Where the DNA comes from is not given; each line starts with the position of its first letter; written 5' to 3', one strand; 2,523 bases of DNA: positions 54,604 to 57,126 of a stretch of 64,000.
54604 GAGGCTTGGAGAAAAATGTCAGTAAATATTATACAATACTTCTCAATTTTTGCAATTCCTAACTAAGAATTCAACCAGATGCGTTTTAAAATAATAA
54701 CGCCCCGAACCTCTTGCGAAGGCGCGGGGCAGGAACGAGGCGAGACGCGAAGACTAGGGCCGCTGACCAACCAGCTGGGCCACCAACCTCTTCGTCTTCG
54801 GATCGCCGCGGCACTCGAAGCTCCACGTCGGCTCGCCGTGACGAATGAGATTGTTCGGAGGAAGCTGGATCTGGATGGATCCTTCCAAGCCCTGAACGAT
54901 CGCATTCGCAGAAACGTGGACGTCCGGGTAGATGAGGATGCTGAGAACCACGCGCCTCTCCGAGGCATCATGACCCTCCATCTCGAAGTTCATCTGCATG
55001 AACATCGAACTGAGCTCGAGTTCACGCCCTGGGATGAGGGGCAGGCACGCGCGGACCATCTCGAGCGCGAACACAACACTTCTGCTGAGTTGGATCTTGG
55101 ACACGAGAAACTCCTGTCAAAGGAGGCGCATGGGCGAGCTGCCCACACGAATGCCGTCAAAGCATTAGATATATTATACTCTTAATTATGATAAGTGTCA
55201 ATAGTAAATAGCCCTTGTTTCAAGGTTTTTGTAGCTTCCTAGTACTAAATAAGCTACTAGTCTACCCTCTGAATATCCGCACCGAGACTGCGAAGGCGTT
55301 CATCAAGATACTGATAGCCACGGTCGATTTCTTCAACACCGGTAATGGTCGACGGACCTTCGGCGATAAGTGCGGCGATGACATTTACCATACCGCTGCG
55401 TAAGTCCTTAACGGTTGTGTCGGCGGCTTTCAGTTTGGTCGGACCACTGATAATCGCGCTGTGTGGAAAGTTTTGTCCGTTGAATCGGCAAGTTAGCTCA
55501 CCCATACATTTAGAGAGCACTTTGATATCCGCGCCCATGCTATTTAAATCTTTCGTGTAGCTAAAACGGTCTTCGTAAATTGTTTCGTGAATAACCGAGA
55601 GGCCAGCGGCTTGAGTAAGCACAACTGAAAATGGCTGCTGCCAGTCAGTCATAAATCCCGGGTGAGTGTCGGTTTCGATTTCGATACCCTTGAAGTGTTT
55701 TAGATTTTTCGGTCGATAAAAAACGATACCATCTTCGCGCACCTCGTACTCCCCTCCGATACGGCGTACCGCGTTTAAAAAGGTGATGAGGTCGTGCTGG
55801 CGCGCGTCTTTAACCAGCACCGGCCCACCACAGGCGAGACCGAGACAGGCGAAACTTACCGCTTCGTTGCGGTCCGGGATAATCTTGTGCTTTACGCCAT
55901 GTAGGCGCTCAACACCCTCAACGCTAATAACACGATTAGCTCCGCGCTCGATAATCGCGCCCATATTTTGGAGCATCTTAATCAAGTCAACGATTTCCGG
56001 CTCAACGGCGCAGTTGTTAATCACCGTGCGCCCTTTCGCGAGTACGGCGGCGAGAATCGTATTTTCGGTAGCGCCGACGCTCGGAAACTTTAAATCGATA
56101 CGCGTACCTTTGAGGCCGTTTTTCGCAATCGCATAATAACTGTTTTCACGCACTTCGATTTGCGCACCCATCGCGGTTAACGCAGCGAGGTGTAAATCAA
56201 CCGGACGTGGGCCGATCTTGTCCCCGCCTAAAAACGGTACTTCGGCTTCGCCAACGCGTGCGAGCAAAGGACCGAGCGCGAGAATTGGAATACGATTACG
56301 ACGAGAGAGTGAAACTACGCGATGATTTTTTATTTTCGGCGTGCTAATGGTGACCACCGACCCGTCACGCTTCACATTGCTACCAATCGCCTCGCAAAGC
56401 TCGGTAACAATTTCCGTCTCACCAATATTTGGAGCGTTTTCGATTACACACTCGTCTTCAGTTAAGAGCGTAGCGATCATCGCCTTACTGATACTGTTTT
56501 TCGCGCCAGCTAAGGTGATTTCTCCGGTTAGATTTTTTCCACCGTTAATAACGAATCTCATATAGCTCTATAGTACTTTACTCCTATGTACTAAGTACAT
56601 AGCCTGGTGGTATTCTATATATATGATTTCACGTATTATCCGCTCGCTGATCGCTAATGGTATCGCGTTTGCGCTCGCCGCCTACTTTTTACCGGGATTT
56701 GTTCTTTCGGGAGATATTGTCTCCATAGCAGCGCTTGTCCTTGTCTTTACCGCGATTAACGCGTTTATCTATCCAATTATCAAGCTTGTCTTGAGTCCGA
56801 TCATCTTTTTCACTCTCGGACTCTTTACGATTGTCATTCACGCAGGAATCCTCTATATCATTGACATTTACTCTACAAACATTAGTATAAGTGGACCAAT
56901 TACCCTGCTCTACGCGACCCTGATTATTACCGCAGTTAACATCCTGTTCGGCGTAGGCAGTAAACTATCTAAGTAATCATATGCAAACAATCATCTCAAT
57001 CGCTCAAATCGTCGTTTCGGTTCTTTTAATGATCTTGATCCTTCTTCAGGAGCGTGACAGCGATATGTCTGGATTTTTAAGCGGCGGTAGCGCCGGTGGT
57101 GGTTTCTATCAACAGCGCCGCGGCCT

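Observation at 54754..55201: Cassette F: GC-rich orphan gene behind a perfect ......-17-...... promoter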

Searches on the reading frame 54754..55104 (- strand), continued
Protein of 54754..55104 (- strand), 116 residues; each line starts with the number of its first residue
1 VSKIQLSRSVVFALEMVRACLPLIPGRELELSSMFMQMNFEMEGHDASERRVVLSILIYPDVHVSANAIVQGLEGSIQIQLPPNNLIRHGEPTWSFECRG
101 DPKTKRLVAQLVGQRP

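Call 87: predict_structure(alignment_id=A7)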
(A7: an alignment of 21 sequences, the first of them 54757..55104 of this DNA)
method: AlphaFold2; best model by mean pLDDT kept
length: 116 residues; sequences in the alignment: 21
mean_pLDDT: 86.6   pTM: 0.82
mean pLDDT of the five models: 86.6, 85.8, 84.1, 81.9, 79.9
residues with pLDDT >= 90: 57; 70-90: 52; 50-70: 4; < 50: 3
segments of 3 or more residues with pLDDT < 50: 1-3
pLDDT, mean of each block of 10 residues (from residue 1): 69 94 87 83 85 90 92 94 75 94 88 90
secondary structure, 60 per line:
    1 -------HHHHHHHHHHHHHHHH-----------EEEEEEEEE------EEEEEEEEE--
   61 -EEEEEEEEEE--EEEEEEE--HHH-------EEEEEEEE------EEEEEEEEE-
elements in order: H8-23 E35-43 E50-58 E62-71 E74-80 E93-100 E107-115
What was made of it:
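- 54754..55104 (-): Coding sequence: GTG start, 116 aa, TAG stop. Member of an undescribed Patescibacteria-restricted protein family. AF2 model: pLDDT 86.6 (call 87).
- AF2 gives a confident fold (call 87).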

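Call 90: fold_search(model_id=the predicted structure, library=pdb)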
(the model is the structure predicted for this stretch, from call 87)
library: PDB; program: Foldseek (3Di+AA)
matches with E <= 10: 274; with E <= 0.001: 0
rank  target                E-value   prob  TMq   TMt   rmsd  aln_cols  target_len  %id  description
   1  3vu4_B                2.2e-01  0.35  0.26  0.13  11.8       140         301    8  Crystal structure of Kluyvelomyces marxianus Hsv2 (released 2012-07-04)
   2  9mgf_F                4.9e-01  0.66  0.41  0.44   8.3       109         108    6  beta-barrel assembly machine from Escherichia coli in a middle state of substrate assembly (released 2025-12-17)
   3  1pzd                  8.0e-01  0.12  0.28  0.16  10.2       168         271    7  Structural Identification of a conserved appendage domain in the carboxyl-terminus of the COPI gamma-subunit. (released 2003-10-14)
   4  2q03_A                1.2e+00  0.15  0.30  0.27   8.4        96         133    7  Crystal structure of uncharacterized protein (YP_563039.1) from Shewanella denitrificans OS217 at 1.80 A resolution (released 2007-05-29)
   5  2q03_B                1.3e+00  0.14  0.30  0.27   8.3        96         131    7  Crystal structure of uncharacterized protein (YP_563039.1) from Shewanella denitrificans OS217 at 1.80 A resolution (released 2007-05-29)
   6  8dml_B                1.3e+00  0.08  0.20  0.18  13.6        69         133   13  Vibrio parahaemolyticus VtrA/VtrC complex bound to the bile salt chenodeoxycholate (released 2023-06-14)
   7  1xi0_B                1.5e+00  0.18  0.31  0.26   8.4       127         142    9  X-ray crystal structure of wild-type Xerocomus chrysenteron lectin XCL (released 2005-08-30)
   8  9ec0_C                1.5e+00  0.12  0.31  0.17  14.6       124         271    6  Structure of the CARMIL dimer bound to Capping Protein (released 2026-01-21)
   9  4av8                  1.7e+00  0.16  0.29  0.12   6.4       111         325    8  Kluyveromyces lactis Hsv2 complete loop 6CD (released 2012-06-13)
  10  6x04_C                1.7e+00  0.14  0.31  0.14   5.6       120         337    8  Nup133 (aa55-481) from S. cerevisiae bound by VHH-SAN5 (released 2020-12-09)
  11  5wj7_B                1.7e+00  0.13  0.29  0.19  13.5       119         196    6  Crystal Structure of Amino Acids 1733-1797 of Human Beta Cardiac Myosin Fused to Xrcc4 (released 2017-08-09)
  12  1r4x                  1.8e+00  0.07  0.27  0.15  11.8       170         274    5  Crystal Structure Analys of the Gamma-COPI Appendage domain (released 2003-10-28)
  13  4pn1_B                1.8e+00  0.03  0.21  0.13  14.9       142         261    6  Structure of S. pombe Pct1 RNA triphosphatase in complex with the Spt5 CTD (released 2014-11-12)
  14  3blc_A                2.1e+00  0.08  0.27  0.13  14.3       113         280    9  Crystal structure of the periplasmic domain of the Escherichia Coli YIDC (released 2007-12-25)
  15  3ew1_A                2.1e+00  0.06  0.24  0.21  14.3       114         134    6  Crystal structure of rhizavidin (released 2008-12-23)
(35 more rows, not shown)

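Call 94: fold_search(model_id=the predicted structure, library=viral)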
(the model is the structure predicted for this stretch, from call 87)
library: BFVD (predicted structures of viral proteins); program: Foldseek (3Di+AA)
matches with E <= 10: 505; with E <= 0.001: 0
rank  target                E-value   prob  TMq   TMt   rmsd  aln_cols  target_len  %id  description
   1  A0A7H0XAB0            1.0e-01  0.51  0.28  0.09   9.4       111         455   10  (no name in the UniProt tables at hand)
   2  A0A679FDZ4            2.1e-01  0.06  0.15  0.06  31.3       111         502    6  Phage tail fiber protein [Cronobacter phage vB_CsaP_009]
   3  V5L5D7                2.7e-01  0.60  0.39  0.20   8.5       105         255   10  (no name in the UniProt tables at hand)
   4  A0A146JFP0            3.1e-01  0.85  0.44  0.24   9.1        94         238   10  (no name in the UniProt tables at hand)
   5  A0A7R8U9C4            3.6e-01  0.14  0.24  0.14  14.1       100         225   12  Hemagglutinin glycoprotein (Fragment) [Morbillivirus ceti]
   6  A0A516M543            4.1e-01  0.35  0.32  0.18  15.5        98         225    6  (no name in the UniProt tables at hand)
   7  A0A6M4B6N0            4.8e-01  0.15  0.28  0.21  15.0       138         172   15  Capsid protein [Cressdnaviricota sp.]
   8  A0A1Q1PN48            5.1e-01  0.30  0.33  0.27  12.4        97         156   12  (no name in the UniProt tables at hand)
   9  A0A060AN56            5.3e-01  0.10  0.25  0.07  19.2       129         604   11  Tail assembly protein [Enterococcus phage IME-EFm1]
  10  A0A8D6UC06            5.3e-01  0.06  0.20  0.10  20.8       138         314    8  Tail protein [Enterococcus phage dArtagnan]
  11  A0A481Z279            5.6e-01  0.35  0.38  0.26   9.2       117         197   11  Uncharacterized protein [Pithovirus LCPAC101]
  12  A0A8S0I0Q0            6.3e-01  0.20  0.32  0.28  10.1       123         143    8  (no name in the UniProt tables at hand)
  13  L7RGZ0                6.7e-01  0.11  0.23  0.21  12.7       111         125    5  Uncharacterized protein [Acanthamoeba polyphaga moumouvirus]
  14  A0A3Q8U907            7.4e-01  0.21  0.30  0.13  17.0       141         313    8  Uncharacterized protein [Megavirus baoshan]
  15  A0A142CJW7            7.4e-01  0.15  0.31  0.32  16.3       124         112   11  (no name in the UniProt tables at hand)
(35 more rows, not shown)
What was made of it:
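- On Any known protein fold (PDB, BFVD): For the model with pLDDT 86.6 and pTM 0.82 (call 87), the best PDB E-value is 0.22 with TM<=0.44 (call 90), and the best BFVD E-value is 0.10 (call 94).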

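Call 103: search_protein_families(library=ncbifam, proteins=[window:54757-55104:-, P0004, P0019, P0025, P0009, P0010, P0012], max_evalue=0.1)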
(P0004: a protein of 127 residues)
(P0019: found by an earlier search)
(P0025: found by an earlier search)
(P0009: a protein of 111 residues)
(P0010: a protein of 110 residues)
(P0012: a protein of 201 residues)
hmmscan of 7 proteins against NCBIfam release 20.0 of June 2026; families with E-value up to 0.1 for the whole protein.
window:54757-55104:- (116 aa): 0 families

P0004 (127 aa): 0 families

P0019 (126 aa): 0 families

P0025 (110 aa): 0 families

P0009 (111 aa): 0 families

P0010 (110 aa): 0 families

P0012 (201 aa): 0 families

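Call 108: list_cluster_members(proteins=[P0014, P0015, P0016, P0017, P0018, P0029, P0030, P0002, P0019, P0034])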
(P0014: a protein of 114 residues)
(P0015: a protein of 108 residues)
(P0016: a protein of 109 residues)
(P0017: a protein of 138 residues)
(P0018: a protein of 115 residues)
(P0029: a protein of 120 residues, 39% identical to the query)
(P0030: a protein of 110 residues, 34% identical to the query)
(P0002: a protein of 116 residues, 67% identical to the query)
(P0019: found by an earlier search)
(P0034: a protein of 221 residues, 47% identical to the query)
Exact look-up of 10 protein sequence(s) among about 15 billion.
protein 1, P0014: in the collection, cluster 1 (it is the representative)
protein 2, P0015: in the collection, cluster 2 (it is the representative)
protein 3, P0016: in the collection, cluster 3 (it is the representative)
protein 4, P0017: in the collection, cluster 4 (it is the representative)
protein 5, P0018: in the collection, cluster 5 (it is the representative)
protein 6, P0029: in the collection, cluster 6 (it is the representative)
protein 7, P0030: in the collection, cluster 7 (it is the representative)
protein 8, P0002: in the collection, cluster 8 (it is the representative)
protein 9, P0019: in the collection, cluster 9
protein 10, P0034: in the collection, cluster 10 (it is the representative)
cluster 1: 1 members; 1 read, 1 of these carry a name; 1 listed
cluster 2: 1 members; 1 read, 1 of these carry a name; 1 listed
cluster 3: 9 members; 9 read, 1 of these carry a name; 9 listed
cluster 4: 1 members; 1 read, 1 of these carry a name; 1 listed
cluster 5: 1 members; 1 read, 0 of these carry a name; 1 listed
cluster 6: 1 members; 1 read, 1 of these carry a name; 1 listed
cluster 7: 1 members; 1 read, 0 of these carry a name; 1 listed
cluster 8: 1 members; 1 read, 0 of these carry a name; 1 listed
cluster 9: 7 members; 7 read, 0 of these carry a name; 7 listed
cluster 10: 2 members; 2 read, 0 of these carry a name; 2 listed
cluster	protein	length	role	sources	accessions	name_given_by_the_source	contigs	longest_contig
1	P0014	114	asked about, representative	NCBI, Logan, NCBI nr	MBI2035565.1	MAG: hypothetical protein HYT12_02685 [Candidatus Liptonbacteria bacterium] | hypothetical protein [Candidatus Liptonbacteria bacterium]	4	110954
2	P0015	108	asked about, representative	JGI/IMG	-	hypothetical protein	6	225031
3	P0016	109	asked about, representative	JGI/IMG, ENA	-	hypothetical protein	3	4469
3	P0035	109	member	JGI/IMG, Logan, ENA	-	-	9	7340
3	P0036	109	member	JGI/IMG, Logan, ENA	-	-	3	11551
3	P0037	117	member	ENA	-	-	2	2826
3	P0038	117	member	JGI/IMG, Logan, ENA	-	-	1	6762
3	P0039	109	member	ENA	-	-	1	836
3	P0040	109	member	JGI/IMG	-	-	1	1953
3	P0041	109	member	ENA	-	-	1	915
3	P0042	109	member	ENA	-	-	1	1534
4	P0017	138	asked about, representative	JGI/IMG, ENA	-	hypothetical protein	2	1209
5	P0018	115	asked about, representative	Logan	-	-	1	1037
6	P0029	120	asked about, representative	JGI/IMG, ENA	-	hypothetical protein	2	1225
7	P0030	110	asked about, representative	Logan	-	-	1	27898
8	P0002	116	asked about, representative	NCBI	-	-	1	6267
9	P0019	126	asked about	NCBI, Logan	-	-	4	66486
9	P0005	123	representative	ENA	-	-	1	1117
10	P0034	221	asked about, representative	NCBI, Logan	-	-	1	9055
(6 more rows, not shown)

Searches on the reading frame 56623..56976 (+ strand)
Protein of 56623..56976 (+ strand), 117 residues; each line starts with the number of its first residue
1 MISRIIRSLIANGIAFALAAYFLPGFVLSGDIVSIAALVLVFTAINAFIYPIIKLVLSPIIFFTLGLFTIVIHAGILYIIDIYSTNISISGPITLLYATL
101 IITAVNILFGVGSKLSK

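Call 110: search_protein_families(library=pfam, proteins=[window:56623-56976:+], max_evalue=0.001)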
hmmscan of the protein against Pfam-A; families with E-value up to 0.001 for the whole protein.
window:56623-56976:+ (117 aa): 1 family
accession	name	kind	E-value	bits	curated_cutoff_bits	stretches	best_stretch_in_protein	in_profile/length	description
PF04020.18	Phage_holin_4_2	-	1.7e-15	58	28.8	1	5-107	3-104/105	Mycobacterial 4 TMS phage holin, superfamily IV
